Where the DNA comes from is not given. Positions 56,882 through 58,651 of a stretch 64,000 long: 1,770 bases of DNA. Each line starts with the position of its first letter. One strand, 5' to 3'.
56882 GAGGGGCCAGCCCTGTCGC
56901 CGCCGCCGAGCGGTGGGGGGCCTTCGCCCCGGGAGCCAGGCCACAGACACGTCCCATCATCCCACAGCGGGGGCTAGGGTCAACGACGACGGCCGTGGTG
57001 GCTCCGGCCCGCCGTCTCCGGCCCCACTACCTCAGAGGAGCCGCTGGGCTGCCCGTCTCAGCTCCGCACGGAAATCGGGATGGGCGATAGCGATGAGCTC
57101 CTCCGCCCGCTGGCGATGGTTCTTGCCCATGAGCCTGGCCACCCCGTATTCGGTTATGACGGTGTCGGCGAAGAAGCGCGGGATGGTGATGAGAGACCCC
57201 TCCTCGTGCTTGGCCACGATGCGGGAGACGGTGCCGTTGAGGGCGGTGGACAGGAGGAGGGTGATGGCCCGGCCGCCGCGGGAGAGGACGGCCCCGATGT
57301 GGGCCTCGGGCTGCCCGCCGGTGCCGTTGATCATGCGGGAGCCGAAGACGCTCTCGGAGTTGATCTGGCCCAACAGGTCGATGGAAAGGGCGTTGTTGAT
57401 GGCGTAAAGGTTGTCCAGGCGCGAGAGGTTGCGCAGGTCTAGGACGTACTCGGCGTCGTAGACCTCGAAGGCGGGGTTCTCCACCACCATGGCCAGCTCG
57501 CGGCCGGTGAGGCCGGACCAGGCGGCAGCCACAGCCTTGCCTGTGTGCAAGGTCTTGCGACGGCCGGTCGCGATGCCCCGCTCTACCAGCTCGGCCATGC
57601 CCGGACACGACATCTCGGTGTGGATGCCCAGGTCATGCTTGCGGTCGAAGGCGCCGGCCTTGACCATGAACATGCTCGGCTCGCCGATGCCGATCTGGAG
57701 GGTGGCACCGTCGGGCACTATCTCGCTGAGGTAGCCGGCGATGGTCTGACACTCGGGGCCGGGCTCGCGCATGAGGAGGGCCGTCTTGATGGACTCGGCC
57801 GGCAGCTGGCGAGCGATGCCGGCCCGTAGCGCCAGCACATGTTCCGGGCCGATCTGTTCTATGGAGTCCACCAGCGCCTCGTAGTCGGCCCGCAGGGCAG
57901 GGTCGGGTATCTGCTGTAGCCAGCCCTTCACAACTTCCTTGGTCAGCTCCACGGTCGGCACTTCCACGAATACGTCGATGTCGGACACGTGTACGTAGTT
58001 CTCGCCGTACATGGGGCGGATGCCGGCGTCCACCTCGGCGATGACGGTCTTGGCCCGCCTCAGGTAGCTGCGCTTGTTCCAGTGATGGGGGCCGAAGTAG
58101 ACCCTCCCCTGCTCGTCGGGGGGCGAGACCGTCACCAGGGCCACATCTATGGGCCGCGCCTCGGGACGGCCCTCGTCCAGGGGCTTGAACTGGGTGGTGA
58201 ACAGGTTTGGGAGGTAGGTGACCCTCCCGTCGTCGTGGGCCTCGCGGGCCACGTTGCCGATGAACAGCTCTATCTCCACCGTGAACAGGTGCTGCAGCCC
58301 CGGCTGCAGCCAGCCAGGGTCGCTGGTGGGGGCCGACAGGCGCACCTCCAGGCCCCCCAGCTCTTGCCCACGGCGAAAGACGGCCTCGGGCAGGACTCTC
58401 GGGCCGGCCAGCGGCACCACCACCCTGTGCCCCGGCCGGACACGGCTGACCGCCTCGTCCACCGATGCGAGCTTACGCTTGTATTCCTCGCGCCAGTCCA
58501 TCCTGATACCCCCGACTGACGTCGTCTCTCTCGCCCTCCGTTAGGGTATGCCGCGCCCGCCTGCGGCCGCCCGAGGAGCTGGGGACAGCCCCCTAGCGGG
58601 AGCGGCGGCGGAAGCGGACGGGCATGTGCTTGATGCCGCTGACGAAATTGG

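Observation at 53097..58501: Candidate 2-oxoglutarate decarboxylase / SSADH TCA-cycle bypass operon with a Cat-family CoA-transferase and a CoxG-like protein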

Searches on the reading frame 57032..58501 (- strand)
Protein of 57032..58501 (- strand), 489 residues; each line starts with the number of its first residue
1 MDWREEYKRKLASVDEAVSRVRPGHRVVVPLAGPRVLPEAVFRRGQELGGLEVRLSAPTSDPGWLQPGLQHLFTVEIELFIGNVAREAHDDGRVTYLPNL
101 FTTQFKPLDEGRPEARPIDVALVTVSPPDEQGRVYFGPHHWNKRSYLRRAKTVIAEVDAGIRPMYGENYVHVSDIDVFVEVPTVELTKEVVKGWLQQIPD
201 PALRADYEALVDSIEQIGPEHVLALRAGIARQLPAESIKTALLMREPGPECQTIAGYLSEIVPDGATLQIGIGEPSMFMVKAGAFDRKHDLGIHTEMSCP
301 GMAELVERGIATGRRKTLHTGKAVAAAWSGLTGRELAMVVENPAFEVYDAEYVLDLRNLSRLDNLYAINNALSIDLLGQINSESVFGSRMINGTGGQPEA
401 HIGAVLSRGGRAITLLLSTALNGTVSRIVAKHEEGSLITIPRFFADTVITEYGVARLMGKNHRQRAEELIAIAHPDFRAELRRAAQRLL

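Call 7: search_protein_families(library=pfam, proteins=[window:57032-58501:-])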
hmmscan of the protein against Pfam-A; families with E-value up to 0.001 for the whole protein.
window:57032-58501:- (489 aa): 2 families
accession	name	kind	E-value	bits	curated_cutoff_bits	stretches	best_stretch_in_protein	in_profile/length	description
PF13336.12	AcetylCoA_hyd_C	-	4.1e-46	157.1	23.7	1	338-485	8-154/154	Acetyl-CoA hydrolase/transferase C-terminal domain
PF02550.21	AcetylCoA_hydro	-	0.00023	21.7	24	1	4-184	2-171/198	Acetyl-CoA hydrolase/transferase N-terminal domain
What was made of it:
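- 57032..58501 (-): CoA-transferase of the 4-hydroxybutyrate CoA-transferase (AbfT/Cat2) branch (489 aa). It is a neighbour, not a conserved part of the module. Pfam AcetylCoA_hyd_C, E 4e-46 (call 7).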

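Call 8: search_protein_families(library=ncbifam, proteins=[window:57032-58501:-])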
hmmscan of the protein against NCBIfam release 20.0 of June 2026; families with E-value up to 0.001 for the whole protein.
window:57032-58501:- (489 aa): 4 families
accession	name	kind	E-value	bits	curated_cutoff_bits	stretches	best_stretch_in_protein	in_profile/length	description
TIGR03948.1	butyr_acet_CoA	equivalog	7e-54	183.3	674.8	2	253-487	201-436/445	butyryl-CoA:acetate CoA-transferase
NF053666.1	BtrAceCoATfers1341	equivalog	1.8e-19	70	740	1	365-482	346-456/492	butyryl-CoA:acetate CoA transferase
TIGR03458.1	YgfH_subfam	subfamily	6.6e-19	67.9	658.7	1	365-483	346-457/489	succinate CoA transferase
NF053853.1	ScActCoATferScpC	equivalog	6.2e-18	64.8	500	1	80-483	88-461/493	succinyl-CoA:acetate CoA-transferase ScpC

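Call 13: search_solved_structures(query=window:57032-58501:-, max_evalue=0.00001)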
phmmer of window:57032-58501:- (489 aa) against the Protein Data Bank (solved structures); distinct sequences matched with E-value up to 0.00001: 20.
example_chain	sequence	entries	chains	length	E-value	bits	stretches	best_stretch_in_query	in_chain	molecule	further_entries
3eh7_A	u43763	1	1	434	5e-70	239.9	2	252-484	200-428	4-hydroxybutyrate CoA-transferase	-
3d3u_A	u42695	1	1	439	2.3e-61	211.4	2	258-486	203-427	4-hydroxybutyrate CoA-transferase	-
9vag_F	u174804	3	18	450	9.2e-58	199.5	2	252-485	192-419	4-hydroxybutyrate coenzyme A transferase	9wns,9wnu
3gk7_A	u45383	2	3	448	7.7e-50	173.4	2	254-484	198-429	4-Hydroxybutyrate CoA-transferase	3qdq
4n8h_A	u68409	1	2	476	9e-50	173.1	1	244-488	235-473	4-hydroxybutyrate coenzyme A transferase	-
4n8j_A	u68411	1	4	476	1e-49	173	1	244-488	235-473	Putative 4-hydroxybutyrate coenzyme A transferase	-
3qli_A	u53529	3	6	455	1e-49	172.9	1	244-488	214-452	Coenzyme A transferase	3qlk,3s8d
4n8i_A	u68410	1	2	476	2.4e-49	171.7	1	244-488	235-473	4-hydroxybutyrate coenzyme A transferase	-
4n8l_A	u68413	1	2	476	3.2e-49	171.3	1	244-488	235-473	Putative 4-hydroxybutyrate coenzyme A transferase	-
4n8k_A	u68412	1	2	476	8.7e-49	169.9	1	244-488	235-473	Putative 4-hydroxybutyrate coenzyme A transferase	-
2oas_A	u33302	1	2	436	9.6e-47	163.2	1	254-485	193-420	4-hydroxybutyrate coenzyme A transferase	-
2nvv_A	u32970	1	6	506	6e-11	45.1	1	364-483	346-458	Acetyl-CoA hydrolase/transferase family protein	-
4eud_A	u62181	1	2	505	1.3e-10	44.1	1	362-483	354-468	Succinyl-CoA:acetate coenzyme A transferase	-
4eu9_A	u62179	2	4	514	1.3e-10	44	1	362-483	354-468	Succinyl-CoA:acetate coenzyme A transferase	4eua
4eu8_A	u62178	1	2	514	1.3e-10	44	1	362-483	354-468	Succinyl-CoA:acetate coenzyme A transferase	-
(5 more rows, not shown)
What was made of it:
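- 57032..58501 (-): PDB 3eh7, E 5e-70, and 3gk7, E 7.7e-50 (call 13).
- Checked: Its match to AarC is weak, E 1e-10 (call 13).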

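Call 50: find_homologous_proteins(query=window:57032-58501:-)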
Query window:57032-58501:- (489 aa): 4967 proteins with E <= 0.001 among 8000 candidates; the best 120 are listed.
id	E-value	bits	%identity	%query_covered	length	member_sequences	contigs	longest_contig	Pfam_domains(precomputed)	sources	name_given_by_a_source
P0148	0.0e+0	1093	100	100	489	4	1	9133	PF13336.13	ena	-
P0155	7.5e-256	868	78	100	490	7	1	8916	PF13336.13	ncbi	-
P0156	3.2e-249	846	74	100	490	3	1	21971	PF13336.13,PF02550.22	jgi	-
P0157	3.4e-248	842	75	100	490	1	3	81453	PF13336.13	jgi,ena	jgi:4-hydroxybutyrate CoA-transferase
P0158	2.7e-247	839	75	100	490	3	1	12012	PF13336.13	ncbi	-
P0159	1.7e-240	817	71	100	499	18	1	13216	PF13336.13,PF02550.22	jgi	jgi:4-hydroxybutyrate CoA-transferase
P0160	2.5e-220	750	67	100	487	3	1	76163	PF13336.13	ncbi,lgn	-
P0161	9.7e-210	716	65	100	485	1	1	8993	PF13336.13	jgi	jgi:4-hydroxybutyrate CoA-transferase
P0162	1.0e-206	706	63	100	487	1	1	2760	PF13336.13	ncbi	-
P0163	1.5e-205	702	62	100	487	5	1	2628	PF13336.13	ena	-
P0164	2.8e-205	701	63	100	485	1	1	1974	PF13336.13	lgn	-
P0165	3.4e-205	701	62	100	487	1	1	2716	PF13336.13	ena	-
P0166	2.4e-204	698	62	100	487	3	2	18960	PF13336.13,PF02550.22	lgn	-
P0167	3.8e-204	697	62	100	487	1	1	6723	PF13336.13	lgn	-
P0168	9.2e-204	696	62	100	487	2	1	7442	PF13336.13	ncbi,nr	ncbi:MAG: acetyl-CoA hydrolase/transferase family protein [Chloroflexi bacterium]|nr:acetyl-CoA hydr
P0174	1.6e-202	692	62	100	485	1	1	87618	PF13336.13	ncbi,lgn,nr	ncbi:MAG: acetyl-CoA hydrolase/transferase C-terminal domain-containing protein [Dehalococcoidia bac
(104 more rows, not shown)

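Call 51: find_encoding_contigs(protein=P0157, flank=6000, max_places=1)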
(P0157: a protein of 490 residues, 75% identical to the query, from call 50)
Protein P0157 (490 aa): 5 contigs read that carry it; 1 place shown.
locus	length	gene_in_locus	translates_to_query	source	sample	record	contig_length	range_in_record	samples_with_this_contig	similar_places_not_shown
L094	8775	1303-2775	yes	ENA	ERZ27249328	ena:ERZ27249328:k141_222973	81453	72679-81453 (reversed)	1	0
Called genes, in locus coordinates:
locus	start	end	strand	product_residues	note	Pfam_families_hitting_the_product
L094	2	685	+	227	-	?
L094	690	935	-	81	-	PF02416:TatA_B_E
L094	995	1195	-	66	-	-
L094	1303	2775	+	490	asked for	PF13336:AcetylCoA_hyd_C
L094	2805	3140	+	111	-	PF00403:HMA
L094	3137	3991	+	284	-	PF01261:AP_endonuc_2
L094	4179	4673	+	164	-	PF04542:Sigma70_r2, PF08281:Sigma70_r4_2, PF04545:Sigma70_r4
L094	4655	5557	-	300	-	PF00126:HTH_1, PF03466:LysR_substrate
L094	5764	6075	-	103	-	PF00111:Fer2, PF13510:Fer2_4 (faint)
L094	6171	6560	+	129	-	PF22636:FlK, PF03061:4HBT (weak)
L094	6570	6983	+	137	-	-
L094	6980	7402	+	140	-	PF01575:MaoC_dehydratas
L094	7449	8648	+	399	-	PF00109:ketoacyl-synt, PF02801:Ketoacyl-synt_C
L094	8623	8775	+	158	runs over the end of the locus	PF20789:4HBT_3C (weak), PF13279:4HBT_2 (weak), PF03061:4HBT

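Call 52: find_encoding_contigs(protein=P0160, flank=6000, max_places=1)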
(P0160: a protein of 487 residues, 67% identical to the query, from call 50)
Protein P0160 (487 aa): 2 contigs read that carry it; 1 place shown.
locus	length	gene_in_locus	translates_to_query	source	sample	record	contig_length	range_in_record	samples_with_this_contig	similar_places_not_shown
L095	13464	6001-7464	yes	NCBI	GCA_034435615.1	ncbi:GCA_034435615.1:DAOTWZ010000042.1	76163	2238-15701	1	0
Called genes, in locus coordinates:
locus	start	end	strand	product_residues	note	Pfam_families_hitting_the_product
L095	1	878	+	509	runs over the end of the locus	PF13541:ChlI, PF00493:MCM (faint), PF00158:Sigma54_activat (faint), PF01078:Mg_chelatase, PF07728:AAA_5, PF13335:Mg_chelatase_C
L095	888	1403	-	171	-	PF07452:CHRD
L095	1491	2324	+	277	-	PF02358:Trehalose_PPase, PF08282:Hydrolase_3 (faint)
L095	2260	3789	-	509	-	PF00982:Glyco_transf_20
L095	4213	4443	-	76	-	PF07311:Dodecin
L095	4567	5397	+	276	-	PF00160:Pro_isomerase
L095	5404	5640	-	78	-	PF02416:TatA_B_E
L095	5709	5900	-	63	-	-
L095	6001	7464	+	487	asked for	PF13336:AcetylCoA_hyd_C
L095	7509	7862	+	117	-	PF00403:HMA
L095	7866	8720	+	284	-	PF01261:AP_endonuc_2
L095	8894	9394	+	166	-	PF04542:Sigma70_r2, PF08281:Sigma70_r4_2, PF00196:GerE (weak), PF04545:Sigma70_r4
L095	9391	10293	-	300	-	PF00126:HTH_1, PF03466:LysR_substrate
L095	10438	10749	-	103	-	PF00111:Fer2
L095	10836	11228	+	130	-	PF22636:FlK, PF03061:4HBT (weak)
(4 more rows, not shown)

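Call 53: find_encoding_contigs(protein=P0174, flank=6000, max_places=1)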
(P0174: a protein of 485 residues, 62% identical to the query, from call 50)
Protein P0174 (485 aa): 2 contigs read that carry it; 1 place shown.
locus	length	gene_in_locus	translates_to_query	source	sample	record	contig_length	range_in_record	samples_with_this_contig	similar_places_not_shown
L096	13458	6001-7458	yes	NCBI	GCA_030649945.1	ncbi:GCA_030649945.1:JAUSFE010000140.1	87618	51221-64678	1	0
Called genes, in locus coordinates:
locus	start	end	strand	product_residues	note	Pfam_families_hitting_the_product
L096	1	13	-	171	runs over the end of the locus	PF25984:BSH_YknX (faint), PF03793:PASTA (faint), PF00364:Biotin_lipoyl, PF25917:BSH_RND, PF25919:BSH_CusB (weak), PF25973:BSH_CzcB (faint)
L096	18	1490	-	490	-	PF00682:HMGL-like, PF02436:PYC_OADA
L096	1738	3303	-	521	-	PF01039:Carboxyl_trans, PF03255:ACCA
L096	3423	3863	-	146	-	PF01476:LysM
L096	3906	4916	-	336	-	PF02225:PA, PF04389:Peptidase_M28, PF01546:Peptidase_M20 (weak)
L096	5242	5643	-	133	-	-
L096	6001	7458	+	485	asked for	PF13336:AcetylCoA_hyd_C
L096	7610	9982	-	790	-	PF03176:MMPL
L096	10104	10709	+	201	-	PF00440:TetR_N, PF21597:TetR_C_43 (weak)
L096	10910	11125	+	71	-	-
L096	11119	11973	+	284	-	PF01261:AP_endonuc_2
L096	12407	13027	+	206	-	PF04542:Sigma70_r2, PF08281:Sigma70_r4_2 (weak), PF04545:Sigma70_r4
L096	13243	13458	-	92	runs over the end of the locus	-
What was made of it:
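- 57032..58501 (-): Homologues at 62-75% identity sit in unrelated contexts (calls 51-53).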
